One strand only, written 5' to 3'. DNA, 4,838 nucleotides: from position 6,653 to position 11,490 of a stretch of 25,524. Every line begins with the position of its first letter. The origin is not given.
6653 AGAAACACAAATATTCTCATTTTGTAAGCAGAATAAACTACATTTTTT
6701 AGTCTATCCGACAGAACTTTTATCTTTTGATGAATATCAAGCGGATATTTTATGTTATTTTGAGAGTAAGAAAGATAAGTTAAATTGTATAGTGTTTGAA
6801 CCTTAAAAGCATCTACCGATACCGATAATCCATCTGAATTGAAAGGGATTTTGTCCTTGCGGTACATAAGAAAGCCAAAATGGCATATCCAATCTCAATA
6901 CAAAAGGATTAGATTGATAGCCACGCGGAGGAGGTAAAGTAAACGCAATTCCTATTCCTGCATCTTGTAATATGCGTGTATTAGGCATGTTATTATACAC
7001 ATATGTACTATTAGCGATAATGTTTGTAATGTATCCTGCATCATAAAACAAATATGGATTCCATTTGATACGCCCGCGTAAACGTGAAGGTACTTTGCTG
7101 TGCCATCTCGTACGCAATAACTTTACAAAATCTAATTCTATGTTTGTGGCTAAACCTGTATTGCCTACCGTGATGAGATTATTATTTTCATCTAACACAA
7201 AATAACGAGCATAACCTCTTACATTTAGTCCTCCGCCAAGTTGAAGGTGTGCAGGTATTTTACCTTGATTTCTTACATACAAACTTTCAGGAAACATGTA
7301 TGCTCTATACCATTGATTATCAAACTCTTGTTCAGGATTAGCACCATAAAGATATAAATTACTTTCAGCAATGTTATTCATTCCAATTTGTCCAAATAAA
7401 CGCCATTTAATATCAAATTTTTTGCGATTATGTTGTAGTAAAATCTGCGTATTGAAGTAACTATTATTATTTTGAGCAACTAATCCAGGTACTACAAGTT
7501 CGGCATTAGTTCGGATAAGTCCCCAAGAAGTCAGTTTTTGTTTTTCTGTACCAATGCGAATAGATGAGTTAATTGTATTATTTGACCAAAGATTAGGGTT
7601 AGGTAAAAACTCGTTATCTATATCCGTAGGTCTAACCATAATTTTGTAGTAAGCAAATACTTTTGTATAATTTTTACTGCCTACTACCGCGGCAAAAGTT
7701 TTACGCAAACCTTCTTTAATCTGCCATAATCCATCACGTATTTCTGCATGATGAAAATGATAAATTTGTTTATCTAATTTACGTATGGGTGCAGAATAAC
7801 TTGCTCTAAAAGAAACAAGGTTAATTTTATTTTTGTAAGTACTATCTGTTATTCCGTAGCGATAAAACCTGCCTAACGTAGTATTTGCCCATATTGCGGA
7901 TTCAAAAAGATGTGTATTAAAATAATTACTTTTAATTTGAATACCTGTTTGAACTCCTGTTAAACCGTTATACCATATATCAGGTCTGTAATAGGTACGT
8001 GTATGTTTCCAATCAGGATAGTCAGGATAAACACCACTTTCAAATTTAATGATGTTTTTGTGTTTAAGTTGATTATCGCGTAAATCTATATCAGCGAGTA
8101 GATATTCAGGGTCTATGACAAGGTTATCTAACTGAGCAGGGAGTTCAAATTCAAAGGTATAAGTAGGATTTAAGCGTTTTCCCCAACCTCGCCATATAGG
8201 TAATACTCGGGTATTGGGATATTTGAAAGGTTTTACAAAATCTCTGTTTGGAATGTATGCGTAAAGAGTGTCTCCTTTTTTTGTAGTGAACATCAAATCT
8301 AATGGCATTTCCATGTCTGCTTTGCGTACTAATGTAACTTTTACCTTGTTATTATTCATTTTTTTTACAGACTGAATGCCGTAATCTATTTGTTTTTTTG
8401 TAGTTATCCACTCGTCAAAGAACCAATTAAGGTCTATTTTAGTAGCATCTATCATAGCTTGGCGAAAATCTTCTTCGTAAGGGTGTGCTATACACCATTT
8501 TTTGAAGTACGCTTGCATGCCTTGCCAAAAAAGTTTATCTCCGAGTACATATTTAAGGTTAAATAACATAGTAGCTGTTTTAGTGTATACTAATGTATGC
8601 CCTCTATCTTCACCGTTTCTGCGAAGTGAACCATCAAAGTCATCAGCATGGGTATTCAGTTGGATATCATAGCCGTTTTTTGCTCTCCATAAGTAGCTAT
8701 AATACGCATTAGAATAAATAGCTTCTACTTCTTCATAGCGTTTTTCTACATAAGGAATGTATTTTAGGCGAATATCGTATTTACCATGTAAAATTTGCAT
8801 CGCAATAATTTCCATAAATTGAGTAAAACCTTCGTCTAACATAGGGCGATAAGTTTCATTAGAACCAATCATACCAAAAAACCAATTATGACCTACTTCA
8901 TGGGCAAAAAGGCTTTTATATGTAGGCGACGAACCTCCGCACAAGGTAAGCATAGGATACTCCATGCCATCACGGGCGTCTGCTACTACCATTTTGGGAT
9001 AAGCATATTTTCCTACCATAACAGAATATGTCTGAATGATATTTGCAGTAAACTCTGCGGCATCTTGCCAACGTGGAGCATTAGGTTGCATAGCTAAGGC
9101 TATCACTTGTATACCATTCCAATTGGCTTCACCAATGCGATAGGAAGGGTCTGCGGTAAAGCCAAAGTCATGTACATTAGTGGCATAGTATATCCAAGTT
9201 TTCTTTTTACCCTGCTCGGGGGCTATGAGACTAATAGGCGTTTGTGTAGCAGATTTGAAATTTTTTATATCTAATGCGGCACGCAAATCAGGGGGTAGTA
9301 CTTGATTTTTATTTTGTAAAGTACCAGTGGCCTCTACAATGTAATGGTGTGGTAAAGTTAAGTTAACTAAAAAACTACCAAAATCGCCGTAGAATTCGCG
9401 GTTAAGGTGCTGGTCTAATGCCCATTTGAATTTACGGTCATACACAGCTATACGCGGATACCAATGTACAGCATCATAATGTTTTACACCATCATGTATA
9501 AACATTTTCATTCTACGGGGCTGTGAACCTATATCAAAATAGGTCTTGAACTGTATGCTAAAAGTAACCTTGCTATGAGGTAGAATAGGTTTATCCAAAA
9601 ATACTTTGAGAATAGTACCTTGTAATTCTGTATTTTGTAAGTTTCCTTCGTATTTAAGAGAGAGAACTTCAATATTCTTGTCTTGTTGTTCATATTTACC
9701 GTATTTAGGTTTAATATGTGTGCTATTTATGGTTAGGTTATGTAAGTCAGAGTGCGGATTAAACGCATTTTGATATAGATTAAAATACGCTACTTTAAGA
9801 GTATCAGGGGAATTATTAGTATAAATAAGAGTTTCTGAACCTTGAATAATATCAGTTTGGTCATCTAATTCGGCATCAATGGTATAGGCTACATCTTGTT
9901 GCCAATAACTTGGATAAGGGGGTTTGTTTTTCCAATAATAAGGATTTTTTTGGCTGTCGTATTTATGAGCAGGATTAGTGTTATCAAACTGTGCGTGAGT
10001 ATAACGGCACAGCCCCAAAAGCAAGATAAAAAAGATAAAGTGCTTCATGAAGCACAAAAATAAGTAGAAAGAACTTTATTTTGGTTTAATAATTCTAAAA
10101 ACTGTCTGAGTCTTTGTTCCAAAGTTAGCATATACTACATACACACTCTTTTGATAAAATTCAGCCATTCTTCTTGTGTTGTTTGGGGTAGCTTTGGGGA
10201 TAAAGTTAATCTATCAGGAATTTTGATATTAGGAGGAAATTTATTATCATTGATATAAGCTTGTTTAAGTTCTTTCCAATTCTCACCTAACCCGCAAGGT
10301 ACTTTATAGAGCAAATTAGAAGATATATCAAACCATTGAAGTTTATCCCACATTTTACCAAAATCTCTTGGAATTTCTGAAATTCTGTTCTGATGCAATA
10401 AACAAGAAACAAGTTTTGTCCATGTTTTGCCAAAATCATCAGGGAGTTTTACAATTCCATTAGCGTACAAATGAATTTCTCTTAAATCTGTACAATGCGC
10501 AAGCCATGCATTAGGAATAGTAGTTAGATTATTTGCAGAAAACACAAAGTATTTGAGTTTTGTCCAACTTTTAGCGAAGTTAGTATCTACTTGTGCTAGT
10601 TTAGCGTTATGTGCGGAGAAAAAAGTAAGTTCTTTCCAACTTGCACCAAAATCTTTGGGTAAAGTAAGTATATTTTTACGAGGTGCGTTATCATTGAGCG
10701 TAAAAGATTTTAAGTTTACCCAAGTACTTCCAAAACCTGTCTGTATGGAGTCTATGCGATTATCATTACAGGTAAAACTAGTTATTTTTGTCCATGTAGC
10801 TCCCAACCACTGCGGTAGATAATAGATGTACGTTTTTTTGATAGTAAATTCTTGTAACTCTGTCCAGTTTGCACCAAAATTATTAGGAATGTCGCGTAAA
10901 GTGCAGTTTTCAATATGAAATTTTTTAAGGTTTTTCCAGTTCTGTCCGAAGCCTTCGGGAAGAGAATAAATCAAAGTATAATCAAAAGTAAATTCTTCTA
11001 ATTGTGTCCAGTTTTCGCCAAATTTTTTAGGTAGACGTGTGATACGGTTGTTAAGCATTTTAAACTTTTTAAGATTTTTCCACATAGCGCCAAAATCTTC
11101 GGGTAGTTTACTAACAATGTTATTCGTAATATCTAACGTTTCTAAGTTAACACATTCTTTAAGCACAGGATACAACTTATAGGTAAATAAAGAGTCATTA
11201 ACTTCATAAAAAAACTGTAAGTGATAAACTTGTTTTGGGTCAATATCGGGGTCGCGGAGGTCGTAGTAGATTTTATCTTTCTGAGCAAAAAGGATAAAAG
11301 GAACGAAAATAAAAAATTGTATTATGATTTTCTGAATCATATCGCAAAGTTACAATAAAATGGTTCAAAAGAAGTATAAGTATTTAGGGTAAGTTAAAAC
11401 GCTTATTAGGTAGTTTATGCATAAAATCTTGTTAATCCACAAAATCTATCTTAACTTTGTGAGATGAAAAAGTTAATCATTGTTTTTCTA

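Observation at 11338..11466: Divergent gene pair whose -7 promoter boxes each sit exactly 4 nt before the start codon, suggesting leaderless mRNAs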

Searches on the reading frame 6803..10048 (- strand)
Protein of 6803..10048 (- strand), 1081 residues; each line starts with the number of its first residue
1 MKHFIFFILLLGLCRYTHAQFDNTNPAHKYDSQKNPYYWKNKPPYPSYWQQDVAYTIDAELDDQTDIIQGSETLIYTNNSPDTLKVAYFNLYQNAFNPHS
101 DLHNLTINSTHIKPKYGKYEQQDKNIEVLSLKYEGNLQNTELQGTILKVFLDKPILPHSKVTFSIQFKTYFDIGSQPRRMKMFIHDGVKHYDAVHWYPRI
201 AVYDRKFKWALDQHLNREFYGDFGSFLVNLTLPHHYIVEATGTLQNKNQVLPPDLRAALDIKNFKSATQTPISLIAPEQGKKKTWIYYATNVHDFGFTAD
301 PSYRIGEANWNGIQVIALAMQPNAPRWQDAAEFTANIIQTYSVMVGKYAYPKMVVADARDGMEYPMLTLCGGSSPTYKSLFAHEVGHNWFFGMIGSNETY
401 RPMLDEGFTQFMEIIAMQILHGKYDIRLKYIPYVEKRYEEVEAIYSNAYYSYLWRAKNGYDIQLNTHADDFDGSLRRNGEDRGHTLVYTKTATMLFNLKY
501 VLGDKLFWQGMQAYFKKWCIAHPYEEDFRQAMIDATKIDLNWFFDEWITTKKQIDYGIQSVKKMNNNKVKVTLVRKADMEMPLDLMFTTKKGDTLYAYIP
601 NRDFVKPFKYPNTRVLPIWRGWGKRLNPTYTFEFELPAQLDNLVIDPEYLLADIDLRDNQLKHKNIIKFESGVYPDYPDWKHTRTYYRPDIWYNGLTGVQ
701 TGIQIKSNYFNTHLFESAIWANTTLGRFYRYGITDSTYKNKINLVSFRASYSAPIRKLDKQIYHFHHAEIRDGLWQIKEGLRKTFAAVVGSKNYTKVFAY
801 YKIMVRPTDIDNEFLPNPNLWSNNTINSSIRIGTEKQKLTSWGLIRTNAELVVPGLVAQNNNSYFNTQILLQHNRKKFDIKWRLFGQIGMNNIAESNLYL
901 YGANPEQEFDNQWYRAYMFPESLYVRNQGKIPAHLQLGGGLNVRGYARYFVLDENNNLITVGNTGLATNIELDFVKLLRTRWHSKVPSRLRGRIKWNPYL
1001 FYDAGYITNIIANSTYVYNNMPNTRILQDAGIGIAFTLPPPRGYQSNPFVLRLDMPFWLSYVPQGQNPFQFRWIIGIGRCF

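Call 8: search_protein_families(library=pfam, proteins=[window:6803-10048:-])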
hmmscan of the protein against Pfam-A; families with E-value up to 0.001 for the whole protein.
window:6803-10048:- (1081 aa): 1 family
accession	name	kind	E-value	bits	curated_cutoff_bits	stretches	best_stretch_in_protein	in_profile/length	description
PF01433.26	Peptidase_M1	-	2.9e-14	53.7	27.7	1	378-547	68-218/218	Peptidase family M1 domain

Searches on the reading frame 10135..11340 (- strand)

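Call 8: search_protein_families(library=pfam, proteins=[window:10135-11340:-])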
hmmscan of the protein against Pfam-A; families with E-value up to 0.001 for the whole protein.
window:10135-11340:- (401 aa): 8 families
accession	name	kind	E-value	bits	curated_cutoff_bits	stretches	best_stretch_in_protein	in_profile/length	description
PF13855.12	LRR_8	-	1.1e-21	76.8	27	2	245-296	11-61/61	Leucine rich repeat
PF12799.13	LRR_4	-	2.8e-16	59.6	27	0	260-299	1-39/44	Leucine Rich repeats (2 copies)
PF00560.39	LRR_1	-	2.4e-09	36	20.6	0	65-85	1-22/23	Leucine Rich Repeat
PF06304.16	DUF1048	-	8.5e-08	33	29.6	0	90-120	7-37/102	Protein of unknown function (DUF1048)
PF14580.12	LRR_9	-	9.6e-07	29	30.5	0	66-127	44-103/175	Leucine-rich repeat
PF13306.12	LRR_5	-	2.5e-06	27.9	27.7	0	112-217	11-110/127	BspA type Leucine rich repeat region (6 copies)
PF23598.1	LRR_14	-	0.00035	19.9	40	0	65-118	71-120/353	Leucine-rich repeat region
PF15899.11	BNR_6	-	0.00046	20.4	27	0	301-309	5-13/14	BNR-Asp box repeat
